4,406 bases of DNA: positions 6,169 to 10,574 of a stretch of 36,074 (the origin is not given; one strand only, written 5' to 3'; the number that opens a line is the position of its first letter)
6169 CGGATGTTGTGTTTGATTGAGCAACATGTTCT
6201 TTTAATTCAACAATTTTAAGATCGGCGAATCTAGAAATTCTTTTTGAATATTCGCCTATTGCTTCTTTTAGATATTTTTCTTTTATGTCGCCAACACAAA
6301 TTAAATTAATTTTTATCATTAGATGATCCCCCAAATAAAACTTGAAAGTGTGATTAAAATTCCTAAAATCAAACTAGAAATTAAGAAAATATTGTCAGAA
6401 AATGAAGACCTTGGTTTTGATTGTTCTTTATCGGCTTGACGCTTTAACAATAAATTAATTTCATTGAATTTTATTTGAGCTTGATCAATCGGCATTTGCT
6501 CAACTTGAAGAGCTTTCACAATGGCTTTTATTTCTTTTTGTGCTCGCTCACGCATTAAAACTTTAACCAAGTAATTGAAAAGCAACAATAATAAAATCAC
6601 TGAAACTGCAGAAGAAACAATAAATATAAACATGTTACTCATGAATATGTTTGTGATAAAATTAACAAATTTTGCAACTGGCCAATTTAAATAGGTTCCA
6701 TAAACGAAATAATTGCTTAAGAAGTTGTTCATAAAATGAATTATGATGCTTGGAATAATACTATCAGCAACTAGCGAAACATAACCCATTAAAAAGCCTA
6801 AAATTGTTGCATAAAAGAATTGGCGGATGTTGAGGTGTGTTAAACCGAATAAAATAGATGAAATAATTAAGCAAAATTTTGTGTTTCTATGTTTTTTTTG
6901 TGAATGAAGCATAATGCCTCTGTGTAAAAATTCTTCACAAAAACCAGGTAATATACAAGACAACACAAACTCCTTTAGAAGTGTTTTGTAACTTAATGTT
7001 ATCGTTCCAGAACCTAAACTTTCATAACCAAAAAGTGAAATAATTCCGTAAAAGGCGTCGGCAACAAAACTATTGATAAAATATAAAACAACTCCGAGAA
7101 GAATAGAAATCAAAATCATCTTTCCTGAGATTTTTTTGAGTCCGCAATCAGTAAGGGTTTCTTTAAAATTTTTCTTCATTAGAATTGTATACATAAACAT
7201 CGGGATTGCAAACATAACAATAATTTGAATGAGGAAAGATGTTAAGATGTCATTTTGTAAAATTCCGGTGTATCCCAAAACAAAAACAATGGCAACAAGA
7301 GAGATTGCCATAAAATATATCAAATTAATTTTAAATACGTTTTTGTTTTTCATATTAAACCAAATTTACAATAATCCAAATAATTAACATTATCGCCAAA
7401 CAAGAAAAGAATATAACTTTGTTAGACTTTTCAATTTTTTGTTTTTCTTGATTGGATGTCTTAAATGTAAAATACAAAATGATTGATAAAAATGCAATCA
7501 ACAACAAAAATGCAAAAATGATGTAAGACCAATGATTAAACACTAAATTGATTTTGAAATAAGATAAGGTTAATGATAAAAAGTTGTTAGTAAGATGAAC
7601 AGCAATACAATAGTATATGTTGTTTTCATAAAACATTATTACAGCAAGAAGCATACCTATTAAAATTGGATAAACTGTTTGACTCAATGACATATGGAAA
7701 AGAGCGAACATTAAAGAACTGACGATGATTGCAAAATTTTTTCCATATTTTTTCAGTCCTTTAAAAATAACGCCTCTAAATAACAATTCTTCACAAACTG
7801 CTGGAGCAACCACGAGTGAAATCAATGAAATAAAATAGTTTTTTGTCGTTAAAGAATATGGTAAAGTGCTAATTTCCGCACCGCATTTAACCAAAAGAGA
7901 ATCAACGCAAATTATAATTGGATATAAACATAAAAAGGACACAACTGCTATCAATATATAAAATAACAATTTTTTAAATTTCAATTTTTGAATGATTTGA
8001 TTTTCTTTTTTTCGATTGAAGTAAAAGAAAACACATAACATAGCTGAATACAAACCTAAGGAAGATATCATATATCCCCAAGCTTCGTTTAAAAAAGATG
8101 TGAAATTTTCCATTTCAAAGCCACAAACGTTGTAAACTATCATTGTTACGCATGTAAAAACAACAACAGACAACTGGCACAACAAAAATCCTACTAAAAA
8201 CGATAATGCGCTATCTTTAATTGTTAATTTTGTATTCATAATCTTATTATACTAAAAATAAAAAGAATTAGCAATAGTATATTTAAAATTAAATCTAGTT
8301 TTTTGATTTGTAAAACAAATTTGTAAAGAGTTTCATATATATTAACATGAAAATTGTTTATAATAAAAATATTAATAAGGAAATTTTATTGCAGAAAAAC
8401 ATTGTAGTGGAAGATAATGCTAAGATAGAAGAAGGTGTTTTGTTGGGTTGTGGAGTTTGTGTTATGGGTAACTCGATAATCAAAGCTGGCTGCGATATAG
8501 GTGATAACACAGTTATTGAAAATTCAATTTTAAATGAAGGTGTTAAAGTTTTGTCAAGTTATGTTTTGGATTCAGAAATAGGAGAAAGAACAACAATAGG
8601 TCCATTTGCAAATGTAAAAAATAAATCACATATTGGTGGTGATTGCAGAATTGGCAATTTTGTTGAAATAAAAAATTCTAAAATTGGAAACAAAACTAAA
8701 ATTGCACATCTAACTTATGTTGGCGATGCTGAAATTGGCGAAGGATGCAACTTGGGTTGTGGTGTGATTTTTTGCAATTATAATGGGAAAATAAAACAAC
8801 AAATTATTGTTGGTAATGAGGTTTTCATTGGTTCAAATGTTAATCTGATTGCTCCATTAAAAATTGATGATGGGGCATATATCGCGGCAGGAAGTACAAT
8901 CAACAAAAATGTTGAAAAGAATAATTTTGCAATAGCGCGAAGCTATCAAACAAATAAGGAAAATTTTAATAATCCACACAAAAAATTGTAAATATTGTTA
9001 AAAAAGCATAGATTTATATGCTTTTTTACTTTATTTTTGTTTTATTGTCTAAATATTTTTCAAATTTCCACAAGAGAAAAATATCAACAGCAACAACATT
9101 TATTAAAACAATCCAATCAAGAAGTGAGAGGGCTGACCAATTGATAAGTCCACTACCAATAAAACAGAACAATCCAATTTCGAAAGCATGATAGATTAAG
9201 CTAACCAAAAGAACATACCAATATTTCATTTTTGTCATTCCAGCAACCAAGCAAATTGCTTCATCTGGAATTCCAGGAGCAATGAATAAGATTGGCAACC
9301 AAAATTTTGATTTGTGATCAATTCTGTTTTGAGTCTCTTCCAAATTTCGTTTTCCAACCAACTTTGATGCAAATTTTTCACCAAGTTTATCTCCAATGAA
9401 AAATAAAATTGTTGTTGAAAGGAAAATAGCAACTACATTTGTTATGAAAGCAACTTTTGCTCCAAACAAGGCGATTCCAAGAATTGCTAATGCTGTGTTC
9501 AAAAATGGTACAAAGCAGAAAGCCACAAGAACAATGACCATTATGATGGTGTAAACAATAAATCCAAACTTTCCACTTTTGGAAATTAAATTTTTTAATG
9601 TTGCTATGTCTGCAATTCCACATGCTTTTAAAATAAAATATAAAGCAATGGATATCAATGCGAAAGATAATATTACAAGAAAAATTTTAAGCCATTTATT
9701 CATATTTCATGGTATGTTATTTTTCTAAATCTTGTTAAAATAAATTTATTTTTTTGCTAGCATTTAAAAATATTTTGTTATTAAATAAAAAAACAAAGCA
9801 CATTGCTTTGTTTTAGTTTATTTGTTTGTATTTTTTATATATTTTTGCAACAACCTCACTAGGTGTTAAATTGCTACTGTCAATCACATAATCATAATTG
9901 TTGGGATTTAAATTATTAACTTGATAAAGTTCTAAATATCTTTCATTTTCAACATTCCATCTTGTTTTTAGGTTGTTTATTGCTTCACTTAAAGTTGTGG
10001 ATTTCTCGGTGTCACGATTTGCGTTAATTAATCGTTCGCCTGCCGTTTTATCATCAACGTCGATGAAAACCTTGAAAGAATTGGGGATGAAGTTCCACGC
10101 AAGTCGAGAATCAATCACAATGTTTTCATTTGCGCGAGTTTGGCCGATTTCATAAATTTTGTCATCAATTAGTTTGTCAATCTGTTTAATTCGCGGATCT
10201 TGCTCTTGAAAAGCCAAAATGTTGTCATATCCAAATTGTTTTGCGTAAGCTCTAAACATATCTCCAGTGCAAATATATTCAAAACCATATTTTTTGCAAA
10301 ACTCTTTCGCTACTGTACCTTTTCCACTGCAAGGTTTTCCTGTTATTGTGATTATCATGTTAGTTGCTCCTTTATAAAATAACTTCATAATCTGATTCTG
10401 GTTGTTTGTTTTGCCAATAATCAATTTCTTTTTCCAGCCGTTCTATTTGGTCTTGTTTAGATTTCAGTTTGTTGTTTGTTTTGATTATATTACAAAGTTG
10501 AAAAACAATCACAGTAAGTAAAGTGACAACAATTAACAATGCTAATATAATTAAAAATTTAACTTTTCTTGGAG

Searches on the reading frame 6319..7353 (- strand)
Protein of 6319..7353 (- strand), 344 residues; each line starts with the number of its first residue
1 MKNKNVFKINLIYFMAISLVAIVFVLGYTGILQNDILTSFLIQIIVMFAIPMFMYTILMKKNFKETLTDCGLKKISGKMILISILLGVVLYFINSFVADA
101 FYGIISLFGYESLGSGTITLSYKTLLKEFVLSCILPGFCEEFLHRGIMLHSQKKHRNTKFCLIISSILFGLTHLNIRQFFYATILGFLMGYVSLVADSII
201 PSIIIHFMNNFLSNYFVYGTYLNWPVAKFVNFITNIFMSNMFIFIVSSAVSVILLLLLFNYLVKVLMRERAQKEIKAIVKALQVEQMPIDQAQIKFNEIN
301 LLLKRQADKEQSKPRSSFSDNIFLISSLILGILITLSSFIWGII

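Call 66: search_protein_families(library=pfam, proteins=[window:6319-7353:-], max_evalue=0.001)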
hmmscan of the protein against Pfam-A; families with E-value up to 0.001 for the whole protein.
window:6319-7353:- (344 aa): 1 family
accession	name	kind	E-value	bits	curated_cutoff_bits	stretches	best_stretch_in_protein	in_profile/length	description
PF02517.21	Rce1-like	-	8.3e-20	71.3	22.4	1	126-212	5-93/93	Type II CAAX prenyl endopeptidase Rce1-like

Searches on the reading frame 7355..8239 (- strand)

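Call 66: search_protein_families(library=pfam, proteins=[window:7355-8239:-], max_evalue=0.001)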
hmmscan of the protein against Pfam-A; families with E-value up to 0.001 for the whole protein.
window:7355-8239:- (294 aa): 1 family
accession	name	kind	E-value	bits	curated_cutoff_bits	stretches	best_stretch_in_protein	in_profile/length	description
PF02517.21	Rce1-like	-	1.8e-19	70.2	22.4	1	134-221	3-93/93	Type II CAAX prenyl endopeptidase Rce1-like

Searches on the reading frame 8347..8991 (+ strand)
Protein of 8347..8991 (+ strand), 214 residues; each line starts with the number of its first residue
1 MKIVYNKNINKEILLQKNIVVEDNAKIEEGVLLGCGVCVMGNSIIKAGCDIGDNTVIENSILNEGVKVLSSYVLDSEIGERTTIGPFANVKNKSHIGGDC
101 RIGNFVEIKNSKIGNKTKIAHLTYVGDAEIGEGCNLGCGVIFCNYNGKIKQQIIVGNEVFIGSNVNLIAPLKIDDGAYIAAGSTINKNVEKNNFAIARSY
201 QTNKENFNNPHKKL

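Call 66: search_protein_families(library=pfam, proteins=[window:8347-8991:+], max_evalue=0.001)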
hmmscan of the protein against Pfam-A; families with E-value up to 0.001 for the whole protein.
window:8347-8991:+ (214 aa): 4 families
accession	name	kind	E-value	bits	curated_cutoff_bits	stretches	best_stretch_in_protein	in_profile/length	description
PF00132.30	Hexapep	-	5.3e-26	89.6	27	4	75-110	1-36/36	Bacterial transferase hexapeptide (six repeats)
PF25084.1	LbH_EIF2B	-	5e-15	55.8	54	2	76-167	22-105/105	EIF2B subunit epsilon LbH domain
PF24894.1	Hexapep_GlmU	-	1.1e-05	25.9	23.3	0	56-126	15-84/104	GlmU-like, C-terminal hexapeptide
PF07959.18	Fucose_pyrophosphorylase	-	0.00012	21.6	34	0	34-70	282-317/418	Fucose pyrophosphorylase domain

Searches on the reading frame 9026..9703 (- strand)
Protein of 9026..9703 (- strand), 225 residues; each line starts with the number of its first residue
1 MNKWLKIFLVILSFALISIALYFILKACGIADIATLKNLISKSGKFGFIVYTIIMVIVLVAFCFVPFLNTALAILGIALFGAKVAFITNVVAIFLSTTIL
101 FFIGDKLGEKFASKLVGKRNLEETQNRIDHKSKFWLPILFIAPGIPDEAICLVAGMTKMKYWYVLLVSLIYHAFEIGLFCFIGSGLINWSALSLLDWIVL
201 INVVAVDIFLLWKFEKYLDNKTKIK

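Call 86: search_protein_families(library=pfam, proteins=[window:9026-9703:-], max_evalue=0.001)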
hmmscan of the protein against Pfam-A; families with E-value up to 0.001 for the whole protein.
window:9026-9703:- (225 aa): 1 family
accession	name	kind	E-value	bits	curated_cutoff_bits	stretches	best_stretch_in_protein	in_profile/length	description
PF09335.16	VTT_dom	-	3.5e-16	60.2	33.9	1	70-184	4-122/123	VTT domain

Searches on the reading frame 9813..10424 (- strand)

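Call 9: search_protein_families(library=pfam, proteins=[window:9813-10424:-], max_evalue=0.001)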
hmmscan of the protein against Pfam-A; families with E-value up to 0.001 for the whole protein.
window:9813-10424:- (203 aa): 6 families
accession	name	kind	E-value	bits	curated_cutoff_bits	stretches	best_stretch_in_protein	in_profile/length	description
PF02224.24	Cytidylate_kin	-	8e-15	55.6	26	2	95-201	108-211/211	Cytidylate kinase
PF13189.12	Cytidylate_kin2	-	4.2e-14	53.5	28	1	24-184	1-175/176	Cytidylate kinase-like family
PF13207.12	AAA_17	-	1e-12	48.9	27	1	28-109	1-81/136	AAA domain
PF13238.12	AAA_18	-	5.1e-11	43.6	29.4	1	25-142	1-118/128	AAA domain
PF00406.28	ADK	-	7.8e-10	39.5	26.8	1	27-62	1-36/151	Adenylate kinase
PF13521.12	AAA_28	-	0.00024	21.8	27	1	25-107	2-82/164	AAA domain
